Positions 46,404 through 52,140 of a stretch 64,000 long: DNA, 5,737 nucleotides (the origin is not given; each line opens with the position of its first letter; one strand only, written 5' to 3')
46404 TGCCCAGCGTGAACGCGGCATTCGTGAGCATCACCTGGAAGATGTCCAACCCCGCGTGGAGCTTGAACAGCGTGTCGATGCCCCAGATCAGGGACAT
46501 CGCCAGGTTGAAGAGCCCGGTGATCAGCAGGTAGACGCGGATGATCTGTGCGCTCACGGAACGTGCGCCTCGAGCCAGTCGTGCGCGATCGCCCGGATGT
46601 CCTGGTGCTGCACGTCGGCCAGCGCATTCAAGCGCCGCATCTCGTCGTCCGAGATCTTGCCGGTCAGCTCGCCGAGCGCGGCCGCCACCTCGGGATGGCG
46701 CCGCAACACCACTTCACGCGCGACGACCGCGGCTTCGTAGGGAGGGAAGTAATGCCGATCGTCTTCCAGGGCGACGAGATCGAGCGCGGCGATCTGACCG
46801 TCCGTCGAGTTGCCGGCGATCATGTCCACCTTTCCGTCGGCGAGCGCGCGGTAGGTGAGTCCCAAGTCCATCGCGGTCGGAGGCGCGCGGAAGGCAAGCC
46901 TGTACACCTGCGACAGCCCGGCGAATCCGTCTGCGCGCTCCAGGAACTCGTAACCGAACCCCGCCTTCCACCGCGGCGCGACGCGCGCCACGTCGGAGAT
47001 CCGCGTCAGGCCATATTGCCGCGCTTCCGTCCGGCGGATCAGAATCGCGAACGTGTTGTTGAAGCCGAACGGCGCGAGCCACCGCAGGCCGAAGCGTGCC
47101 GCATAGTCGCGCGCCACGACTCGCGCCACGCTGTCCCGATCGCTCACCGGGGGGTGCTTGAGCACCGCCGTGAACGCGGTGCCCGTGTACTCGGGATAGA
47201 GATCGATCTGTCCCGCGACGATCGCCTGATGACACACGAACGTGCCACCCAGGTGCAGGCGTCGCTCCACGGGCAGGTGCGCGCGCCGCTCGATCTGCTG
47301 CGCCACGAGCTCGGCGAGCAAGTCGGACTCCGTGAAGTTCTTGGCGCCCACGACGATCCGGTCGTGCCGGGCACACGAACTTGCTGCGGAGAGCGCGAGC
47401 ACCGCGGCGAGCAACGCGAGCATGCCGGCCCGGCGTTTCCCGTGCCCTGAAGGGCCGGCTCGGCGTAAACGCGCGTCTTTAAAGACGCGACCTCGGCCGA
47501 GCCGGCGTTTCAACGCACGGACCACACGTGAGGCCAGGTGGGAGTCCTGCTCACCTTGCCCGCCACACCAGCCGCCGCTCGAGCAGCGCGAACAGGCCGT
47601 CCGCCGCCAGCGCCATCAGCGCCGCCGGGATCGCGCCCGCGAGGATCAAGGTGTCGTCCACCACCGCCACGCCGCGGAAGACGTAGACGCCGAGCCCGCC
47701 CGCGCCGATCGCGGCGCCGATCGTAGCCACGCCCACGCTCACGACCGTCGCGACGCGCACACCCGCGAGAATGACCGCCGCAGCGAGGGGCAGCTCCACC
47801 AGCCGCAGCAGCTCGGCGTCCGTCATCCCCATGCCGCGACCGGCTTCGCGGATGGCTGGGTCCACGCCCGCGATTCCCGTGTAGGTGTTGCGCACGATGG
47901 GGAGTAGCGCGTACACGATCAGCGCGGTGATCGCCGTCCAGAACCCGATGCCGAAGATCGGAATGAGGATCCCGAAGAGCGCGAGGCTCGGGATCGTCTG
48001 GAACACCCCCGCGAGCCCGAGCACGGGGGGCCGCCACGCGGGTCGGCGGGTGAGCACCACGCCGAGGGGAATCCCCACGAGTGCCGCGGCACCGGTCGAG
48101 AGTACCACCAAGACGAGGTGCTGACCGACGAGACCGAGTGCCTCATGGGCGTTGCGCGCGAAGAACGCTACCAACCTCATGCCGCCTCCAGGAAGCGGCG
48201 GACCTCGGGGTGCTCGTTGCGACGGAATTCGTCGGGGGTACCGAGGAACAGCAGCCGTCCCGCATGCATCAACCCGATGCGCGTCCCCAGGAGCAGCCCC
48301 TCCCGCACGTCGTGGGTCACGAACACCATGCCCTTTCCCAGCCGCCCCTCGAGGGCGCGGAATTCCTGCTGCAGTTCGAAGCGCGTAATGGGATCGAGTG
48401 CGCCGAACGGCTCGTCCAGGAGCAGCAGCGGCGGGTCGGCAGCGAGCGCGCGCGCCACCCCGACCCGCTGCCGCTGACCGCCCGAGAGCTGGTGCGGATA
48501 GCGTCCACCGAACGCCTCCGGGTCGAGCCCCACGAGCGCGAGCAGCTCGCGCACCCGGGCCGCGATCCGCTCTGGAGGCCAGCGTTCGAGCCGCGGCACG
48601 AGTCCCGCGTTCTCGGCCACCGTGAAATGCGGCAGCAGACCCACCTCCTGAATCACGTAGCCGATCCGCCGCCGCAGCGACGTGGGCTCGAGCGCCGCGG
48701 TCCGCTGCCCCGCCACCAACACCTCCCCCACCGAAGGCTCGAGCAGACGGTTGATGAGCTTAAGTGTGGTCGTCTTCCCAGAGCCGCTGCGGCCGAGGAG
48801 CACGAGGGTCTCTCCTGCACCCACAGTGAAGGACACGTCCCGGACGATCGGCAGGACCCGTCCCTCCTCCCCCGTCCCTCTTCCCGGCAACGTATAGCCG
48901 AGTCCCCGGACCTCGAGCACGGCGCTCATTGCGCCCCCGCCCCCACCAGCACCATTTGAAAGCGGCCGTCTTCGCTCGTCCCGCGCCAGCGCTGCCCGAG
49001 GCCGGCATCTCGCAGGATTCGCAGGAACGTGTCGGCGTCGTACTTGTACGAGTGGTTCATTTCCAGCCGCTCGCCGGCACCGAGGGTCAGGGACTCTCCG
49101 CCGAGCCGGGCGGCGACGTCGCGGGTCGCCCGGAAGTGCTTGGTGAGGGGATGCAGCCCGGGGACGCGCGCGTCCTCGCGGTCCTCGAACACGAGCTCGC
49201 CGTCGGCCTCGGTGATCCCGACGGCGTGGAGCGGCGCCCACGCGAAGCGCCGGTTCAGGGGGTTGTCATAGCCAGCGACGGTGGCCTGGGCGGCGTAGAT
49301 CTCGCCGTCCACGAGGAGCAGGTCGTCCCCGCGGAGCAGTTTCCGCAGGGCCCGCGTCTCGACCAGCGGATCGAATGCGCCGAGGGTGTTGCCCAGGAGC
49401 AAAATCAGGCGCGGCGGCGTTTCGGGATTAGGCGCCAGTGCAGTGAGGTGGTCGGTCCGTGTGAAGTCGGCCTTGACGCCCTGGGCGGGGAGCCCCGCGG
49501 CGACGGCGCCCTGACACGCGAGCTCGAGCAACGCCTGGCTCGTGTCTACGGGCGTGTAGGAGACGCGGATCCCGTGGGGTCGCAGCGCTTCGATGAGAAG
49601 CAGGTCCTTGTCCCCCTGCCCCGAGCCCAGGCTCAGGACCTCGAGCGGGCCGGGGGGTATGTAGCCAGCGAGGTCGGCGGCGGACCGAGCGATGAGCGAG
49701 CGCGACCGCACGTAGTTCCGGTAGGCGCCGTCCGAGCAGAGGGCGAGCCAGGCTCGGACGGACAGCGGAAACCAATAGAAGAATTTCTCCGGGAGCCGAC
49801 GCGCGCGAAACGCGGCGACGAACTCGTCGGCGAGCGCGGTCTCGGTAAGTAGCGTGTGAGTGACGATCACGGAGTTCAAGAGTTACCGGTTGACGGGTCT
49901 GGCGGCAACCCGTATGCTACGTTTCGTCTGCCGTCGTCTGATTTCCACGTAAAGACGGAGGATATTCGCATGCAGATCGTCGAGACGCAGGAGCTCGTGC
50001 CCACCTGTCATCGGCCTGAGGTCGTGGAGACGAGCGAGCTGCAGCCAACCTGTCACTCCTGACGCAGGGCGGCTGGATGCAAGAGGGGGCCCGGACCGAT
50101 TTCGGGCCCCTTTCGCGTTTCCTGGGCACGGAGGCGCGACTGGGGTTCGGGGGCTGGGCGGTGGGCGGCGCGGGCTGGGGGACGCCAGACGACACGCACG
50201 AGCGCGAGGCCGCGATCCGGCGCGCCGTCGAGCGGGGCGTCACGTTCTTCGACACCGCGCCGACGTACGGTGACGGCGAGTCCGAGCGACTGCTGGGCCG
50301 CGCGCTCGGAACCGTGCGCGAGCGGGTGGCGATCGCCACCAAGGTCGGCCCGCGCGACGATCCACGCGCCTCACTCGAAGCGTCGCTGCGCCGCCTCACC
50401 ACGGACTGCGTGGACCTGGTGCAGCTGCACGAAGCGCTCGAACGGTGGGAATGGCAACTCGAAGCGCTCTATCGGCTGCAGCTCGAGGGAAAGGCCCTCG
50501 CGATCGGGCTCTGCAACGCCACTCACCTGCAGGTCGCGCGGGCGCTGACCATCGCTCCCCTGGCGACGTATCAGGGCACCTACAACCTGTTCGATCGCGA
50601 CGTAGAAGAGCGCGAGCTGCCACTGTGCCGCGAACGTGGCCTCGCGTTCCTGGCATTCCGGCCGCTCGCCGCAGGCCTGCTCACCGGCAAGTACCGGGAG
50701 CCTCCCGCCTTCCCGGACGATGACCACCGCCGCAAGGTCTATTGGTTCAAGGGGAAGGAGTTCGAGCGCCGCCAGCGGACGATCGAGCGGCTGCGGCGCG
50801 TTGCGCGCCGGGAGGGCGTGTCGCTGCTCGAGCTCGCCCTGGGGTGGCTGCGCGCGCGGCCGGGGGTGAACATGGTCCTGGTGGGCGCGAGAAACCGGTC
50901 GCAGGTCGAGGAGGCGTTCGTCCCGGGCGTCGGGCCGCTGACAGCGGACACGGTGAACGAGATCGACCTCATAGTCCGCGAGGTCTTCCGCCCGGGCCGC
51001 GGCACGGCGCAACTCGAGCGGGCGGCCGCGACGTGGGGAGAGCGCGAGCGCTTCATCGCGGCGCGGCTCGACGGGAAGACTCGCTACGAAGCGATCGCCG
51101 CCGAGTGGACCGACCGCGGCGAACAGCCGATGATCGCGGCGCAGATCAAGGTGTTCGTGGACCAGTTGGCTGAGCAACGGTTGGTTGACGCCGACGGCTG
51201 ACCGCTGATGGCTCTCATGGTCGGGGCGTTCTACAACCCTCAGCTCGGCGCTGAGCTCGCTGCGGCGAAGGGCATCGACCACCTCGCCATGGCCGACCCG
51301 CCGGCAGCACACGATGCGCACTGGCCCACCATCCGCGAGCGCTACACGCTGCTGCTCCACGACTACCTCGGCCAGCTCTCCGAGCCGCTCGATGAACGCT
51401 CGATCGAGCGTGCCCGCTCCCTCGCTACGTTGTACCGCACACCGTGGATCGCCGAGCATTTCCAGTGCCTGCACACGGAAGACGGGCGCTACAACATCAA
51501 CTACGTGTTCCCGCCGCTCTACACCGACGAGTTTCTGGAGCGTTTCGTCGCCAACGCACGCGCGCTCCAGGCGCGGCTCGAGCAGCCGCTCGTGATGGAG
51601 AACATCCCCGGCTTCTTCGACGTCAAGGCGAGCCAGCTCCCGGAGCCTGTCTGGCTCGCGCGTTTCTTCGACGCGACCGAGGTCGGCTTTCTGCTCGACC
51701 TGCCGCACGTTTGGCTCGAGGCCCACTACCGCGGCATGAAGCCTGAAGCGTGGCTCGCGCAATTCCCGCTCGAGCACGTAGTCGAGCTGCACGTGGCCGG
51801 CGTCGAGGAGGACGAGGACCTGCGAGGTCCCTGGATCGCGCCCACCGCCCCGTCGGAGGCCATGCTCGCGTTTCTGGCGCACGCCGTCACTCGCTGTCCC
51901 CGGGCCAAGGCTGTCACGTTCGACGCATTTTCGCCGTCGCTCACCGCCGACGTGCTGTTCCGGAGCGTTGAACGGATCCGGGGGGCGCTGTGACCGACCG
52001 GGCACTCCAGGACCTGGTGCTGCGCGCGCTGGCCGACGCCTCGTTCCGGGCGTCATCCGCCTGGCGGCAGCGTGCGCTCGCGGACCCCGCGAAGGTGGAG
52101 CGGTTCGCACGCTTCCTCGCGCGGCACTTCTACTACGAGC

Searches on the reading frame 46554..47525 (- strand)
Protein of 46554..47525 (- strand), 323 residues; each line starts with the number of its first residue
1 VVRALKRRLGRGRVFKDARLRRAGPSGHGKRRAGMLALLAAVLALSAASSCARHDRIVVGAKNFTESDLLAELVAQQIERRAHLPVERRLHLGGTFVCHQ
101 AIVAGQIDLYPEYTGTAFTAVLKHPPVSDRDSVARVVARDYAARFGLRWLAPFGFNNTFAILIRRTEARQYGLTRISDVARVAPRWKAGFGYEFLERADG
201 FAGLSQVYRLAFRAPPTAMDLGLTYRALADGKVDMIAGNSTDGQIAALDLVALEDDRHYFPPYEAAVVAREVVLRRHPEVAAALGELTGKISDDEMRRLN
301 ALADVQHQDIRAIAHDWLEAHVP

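Call 5: search_protein_families(library=pfam, proteins=[window:46554-47525:-], max_evalue=0.01)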
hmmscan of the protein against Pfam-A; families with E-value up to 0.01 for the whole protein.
window:46554-47525:- (323 aa): 1 family
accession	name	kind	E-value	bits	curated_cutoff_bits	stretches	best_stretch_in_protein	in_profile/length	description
PF04069.17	OpuAC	-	5.7e-60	203.5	21.2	1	56-319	2-256/257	Substrate binding domain of ABC-type glycine betaine transport system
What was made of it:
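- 46554..47525 (-): Substrate-binding lipoprotein of the OpuAC/OpuBC/OpuCC/EgtUC family, which binds quaternary amines. Call 5: PF04069, E = 5.7e-60.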

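Call 33: search_protein_families(library=ncbifam, proteins=[window:46554-47525:-], max_evalue=0.00001)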
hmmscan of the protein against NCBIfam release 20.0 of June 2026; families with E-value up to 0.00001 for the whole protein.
window:46554-47525:- (323 aa): 1 family
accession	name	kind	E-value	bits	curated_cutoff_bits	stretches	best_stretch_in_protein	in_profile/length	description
NF049931.1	GlyBetbindOsmF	equivalog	3.4e-36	124.8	400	1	55-320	3-278/283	glycine betaine ABC transporter substrate-binding protein OsmF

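Call 54: search_solved_structures(query=window:46554-47525:-, max_evalue=0.00001)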
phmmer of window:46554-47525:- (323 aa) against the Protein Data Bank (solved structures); distinct sequences matched with E-value up to 0.00001: 27.
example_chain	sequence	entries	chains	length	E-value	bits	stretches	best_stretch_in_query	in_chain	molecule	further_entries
6uru_A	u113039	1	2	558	3.9e-57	197.2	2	124-319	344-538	iAChSnFR precursor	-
6efr_A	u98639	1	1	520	5.8e-55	190.1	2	124-319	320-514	iNicSnFR 1.0, a genetically encoded nicotine biosensor,Green fluorescent protein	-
7s7w_A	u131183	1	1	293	8.9e-55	189.5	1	52-319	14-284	iNicSnFR 3.0 Fluorescent Nicotine Sensor precursor binding protein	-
6v1r_A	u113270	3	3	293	6.2e-54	186.7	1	52-319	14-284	iAChSnFR Fluorescent Acetylcholine Sensor V9 precursor binding protein | iAchSnFR Fluorescent Acetylcholine Sensor precursor binding protein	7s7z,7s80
7s7x_A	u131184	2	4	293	1.2e-53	185.8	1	52-319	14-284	iNicSnFR 4.0 Fluorescent Nicotine Sensor precursor binding protein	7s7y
8dp6_A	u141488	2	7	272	9.1e-51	176.3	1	56-319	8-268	Osmoprotection protein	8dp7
6eyg_A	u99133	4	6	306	1.4e-50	175.7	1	38-321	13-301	Osmotically activated L-carnitine/choline ABC transporter substrate-binding protein OpuCC | Choline binding protein OpuBC | Choline-binding protein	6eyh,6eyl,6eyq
7s7t_A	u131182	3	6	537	1.4e-49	172.4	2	125-319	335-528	iNicSnFR 3.0 Fluorescent Nicotine Sensor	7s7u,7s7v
3ppn_A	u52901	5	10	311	2.8e-49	171.4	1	51-321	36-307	Glycine betaine/carnitine/choline-binding protein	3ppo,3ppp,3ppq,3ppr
3r6u_A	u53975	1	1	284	1e-48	169.6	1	50-321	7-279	Choline-binding protein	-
5nxy_A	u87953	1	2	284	2.7e-48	168.2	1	50-321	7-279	Osmotically activated L-carnitine/choline ABC transporter substrate-binding protein OpuCC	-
9o5f_A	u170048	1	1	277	2.2e-47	165.2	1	55-319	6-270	Ergothioneine transporter EgtUC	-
9egi_A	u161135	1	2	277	3e-47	164.8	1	55-319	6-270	Ergothioneine transporter EgtUC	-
6per_A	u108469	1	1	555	1.7e-46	162.3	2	125-319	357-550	iSeroSnFR, a soluble, genetically-encoded fluorescent sensor for serotonin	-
7txk_A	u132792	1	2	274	2.2e-46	161.9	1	55-321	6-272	Choline transporter (Glycine betaine transport system permease protein)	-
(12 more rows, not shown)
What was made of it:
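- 46554..47525 (-): Call 54: OpuBC/OpuCC at 1e-49 to 1e-57, EgtUC at 2e-47.
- On Quaternary-amine ABC importer (OpuB/OpuC/EgtUV type): PDB OpuBC/OpuCC/EgtUC at 1e-46 to 1e-57 (call 54).
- The transporter binding protein belongs to the quaternary-amine family (calls 33, 54). The binding protein is in the same family as the ergothioneine receptor EgtUC (call 54). The binding protein is closer to OpuBC/OpuCC than to EgtUC (call 54).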

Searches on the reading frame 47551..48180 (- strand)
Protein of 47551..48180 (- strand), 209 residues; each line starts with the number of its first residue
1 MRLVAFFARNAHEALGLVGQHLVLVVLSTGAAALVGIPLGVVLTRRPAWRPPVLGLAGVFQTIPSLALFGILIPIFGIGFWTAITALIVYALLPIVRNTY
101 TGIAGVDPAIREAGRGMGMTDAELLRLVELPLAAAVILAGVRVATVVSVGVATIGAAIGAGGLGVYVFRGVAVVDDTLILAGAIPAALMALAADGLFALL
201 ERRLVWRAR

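Call 5: search_protein_families(library=pfam, proteins=[window:47551-48180:-], max_evalue=0.01)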
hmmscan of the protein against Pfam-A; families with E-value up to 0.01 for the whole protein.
window:47551-48180:- (209 aa): 1 family
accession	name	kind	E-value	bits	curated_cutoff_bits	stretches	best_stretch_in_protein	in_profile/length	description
PF00528.27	BPD_transp_1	-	3.8e-20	72.8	26.4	1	36-204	1-182/184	Binding-protein-dependent transport system inner membrane component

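Call 33: search_protein_families(library=ncbifam, proteins=[window:47551-48180:-], max_evalue=0.00001)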
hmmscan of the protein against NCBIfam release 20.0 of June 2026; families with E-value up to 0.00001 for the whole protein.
window:47551-48180:- (209 aa): 7 families
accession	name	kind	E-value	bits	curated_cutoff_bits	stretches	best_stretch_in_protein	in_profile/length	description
TIGR03416.1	ABC_choXWV_perm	equivalog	1.2e-22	80.6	363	1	20-191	90-261/267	choline ABC transporter permease subunit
NF008196.0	PRK10952.1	equivalog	9.1e-19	67.5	439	1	22-197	150-325/356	glycine betaine/L-proline ABC transporter permease ProW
NF040733.1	ABC_perm_U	equivalog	1.2e-11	44.6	295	1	25-207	65-249/251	ABC transporter permease subunit SaoP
NF008470.0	PRK11365.1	equivalog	2.8e-08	33.5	347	1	35-203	79-248/263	aliphatic sulfonate ABC transporter permease SsuC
NF007545.0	PRK10160.1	equivalog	7.9e-08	32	342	1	22-205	84-268/275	taurine ABC transporter permease TauC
TIGR01183.1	ntrB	equivalog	1.1e-07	31.8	209.05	1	22-171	23-173/202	nitrate ABC transporter permease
NF007047.0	PRK09500.1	equivalog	6.4e-07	29.2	326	1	22-144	64-192/257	spermidine/putrescine ABC transporter permease PotC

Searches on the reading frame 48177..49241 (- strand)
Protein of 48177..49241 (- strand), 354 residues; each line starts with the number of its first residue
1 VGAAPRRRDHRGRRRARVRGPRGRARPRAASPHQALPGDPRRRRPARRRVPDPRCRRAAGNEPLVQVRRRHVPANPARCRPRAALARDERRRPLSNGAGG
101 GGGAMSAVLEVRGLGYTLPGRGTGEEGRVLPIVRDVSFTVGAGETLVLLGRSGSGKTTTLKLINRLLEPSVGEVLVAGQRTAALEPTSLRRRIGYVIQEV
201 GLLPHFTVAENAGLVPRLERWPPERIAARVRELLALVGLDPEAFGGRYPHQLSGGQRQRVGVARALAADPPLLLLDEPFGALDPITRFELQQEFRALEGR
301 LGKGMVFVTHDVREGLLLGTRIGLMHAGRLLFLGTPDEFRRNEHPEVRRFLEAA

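Call 5: search_protein_families(library=pfam, proteins=[window:48177-49241:-], max_evalue=0.01)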
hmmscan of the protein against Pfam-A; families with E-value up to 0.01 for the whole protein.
window:48177-49241:- (354 aa): 4 families
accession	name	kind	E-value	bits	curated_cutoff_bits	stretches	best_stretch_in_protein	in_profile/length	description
PF00005.33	ABC_tran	-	2.1e-35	122.7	25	1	134-279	2-136/137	ABC transporter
PF13304.12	AAA_21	-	7.1e-07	30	27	0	235-311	221-299/304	AAA domain, putative AbiEii toxin, Type IV TA system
PF13401.12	AAA_22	-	0.002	18.9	27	1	146-191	8-52/130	AAA domain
PF13604.12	AAA_30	-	0.002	18.4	27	1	145-184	20-59/191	AAA domain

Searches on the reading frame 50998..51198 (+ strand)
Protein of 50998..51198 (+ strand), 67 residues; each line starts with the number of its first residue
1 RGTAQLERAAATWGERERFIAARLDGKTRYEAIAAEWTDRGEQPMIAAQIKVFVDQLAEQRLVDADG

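Call 47: search_protein_families(library=pfam, proteins=[window:50998-51198:+], max_evalue=10)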
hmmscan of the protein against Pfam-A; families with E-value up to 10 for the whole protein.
seq(67 aa): 1 family
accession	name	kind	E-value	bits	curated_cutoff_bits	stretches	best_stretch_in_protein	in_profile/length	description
PF05402.18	PqqD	-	0.0068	17.1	23.4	1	19-63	21-67/67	Coenzyme PQQ synthesis protein D (PqqD)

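Call 51: search_protein_families(library=pfam, alignment_id=A4, max_evalue=0.1)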
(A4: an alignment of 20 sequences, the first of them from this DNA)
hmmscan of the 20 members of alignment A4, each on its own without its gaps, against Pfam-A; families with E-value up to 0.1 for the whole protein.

A. member 1, seq(67 aa): 1 family
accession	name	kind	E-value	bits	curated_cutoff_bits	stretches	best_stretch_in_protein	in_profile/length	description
PF05402.18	PqqD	-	0.0068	17.1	23.4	1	19-63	21-67/67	Coenzyme PQQ synthesis protein D (PqqD)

B. families by the number of members that match (of 20 scanned): 5 families
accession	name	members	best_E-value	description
PF05402.18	PqqD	19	5e-05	Coenzyme PQQ synthesis protein D (PqqD)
PF21782.3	PKMT_2nd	3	0.0027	PKMT, C-terminal winged helix domain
PF21475.2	PaaA-like_N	2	0.094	PaaA-like, N-terminal domain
PF14062.11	DUF4253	1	0.07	Domain of unknown function (DUF4253)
PF17342.7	DUF5372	1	0.09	Family of unknown function (DUF5372)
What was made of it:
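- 50077..51201 (+): Aldo-keto reductase with a C-terminal PqqD-like peptide-recognition (RRE) domain (about 50998-51198). Calls 47 and 51: 19 of 20 orthologous tails match PF05402 PqqD, best E = 5e-5.
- The reductase carries an RRE, so it should act on the peptide: calls 47, 51. The reductase carries an RRE (call 51).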

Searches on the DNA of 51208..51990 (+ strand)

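Call 30: search_rna_families(sources=[L077, L078, L080, L081, L083, L086, L088, L092, L117, L118, L119, L085], threshold=evalue, max_evalue=10)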
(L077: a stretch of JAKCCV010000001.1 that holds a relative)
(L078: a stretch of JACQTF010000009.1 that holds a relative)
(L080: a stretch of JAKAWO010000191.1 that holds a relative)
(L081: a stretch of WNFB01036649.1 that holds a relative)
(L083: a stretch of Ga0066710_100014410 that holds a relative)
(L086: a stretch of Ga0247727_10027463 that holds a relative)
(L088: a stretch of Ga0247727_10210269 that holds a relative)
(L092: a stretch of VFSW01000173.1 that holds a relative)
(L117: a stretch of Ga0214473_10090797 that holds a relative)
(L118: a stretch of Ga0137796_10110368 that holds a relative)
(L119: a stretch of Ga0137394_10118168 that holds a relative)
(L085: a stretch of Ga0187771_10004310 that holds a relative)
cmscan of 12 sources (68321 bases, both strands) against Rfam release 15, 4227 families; matches with E-value up to 10: 13.
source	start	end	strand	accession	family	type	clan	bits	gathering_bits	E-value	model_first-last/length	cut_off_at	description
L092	2092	2164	-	RF00005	tRNA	Gene; tRNA;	CL00001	67.8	29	1.4e-12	1-71/71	no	tRNA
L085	2706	2764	+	RF03956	mir-737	Gene; miRNA;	-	32.4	60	0.25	1-63/63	no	mir-737 microRNA precursor family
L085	2709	2768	+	RF03578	mir-3910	Gene; miRNA;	-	31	95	0.036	1-82/82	no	mir-3910 microRNA precursor family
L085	2698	2791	+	RF01859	Phe_leader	Cis-reg; leader;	-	29.5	55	0.8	1-125/125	no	Phenylalanine leader peptide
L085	2709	2769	-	RF03956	mir-737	Gene; miRNA;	-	28.6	60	2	1-63/63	no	mir-737 microRNA precursor family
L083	6901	6963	+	RF01668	P10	Gene; sRNA;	-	26.1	37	0.033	1-72/72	no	Pseudomonas sRNA P10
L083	4930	5008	+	RF03197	mir-4887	Gene; miRNA;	-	24.6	70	4.6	1-87/87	no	mir-4887 microRNA precursor family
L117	3410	3463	-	RF03766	mir-3155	Gene; miRNA;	-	22.6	70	4.4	1-56/56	no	mir-3155 microRNA precursor family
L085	2717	2761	+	RF03504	mir-9461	Gene; miRNA;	-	21.7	84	5.3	1-80/80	no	mir-9461 microRNA precursor family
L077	5202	5314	-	RF04244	MIR169_6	Gene; miRNA;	CL00098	21.5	54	7.4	1-99/99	no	MIR169_6 microRNA precursor family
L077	3101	3189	+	RF02570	BM-sr0117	Gene; sRNA;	-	21.2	112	4.7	1-83/83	no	Brucella melitensis small RNA 0117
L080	1025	1175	-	RF01495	ACAT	Cis-reg;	-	20.2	37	10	1-147/147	no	Human acetyl-coA cholesterol acyltransferase mRNA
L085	374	454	+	RF02089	CLRN1-AS1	Gene; lncRNA;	-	17.1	48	7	1-79/79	no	CLRN1 antisense RNA 1 conserved region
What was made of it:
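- On Bacterial selenoprotein gene (relatives L077-L092 and L117-L119, not the window): Rfam gave no SECIS hit (call 30).
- Tried and rejected: The hits were one ordinary tRNA and chance microRNA matches (call 30).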
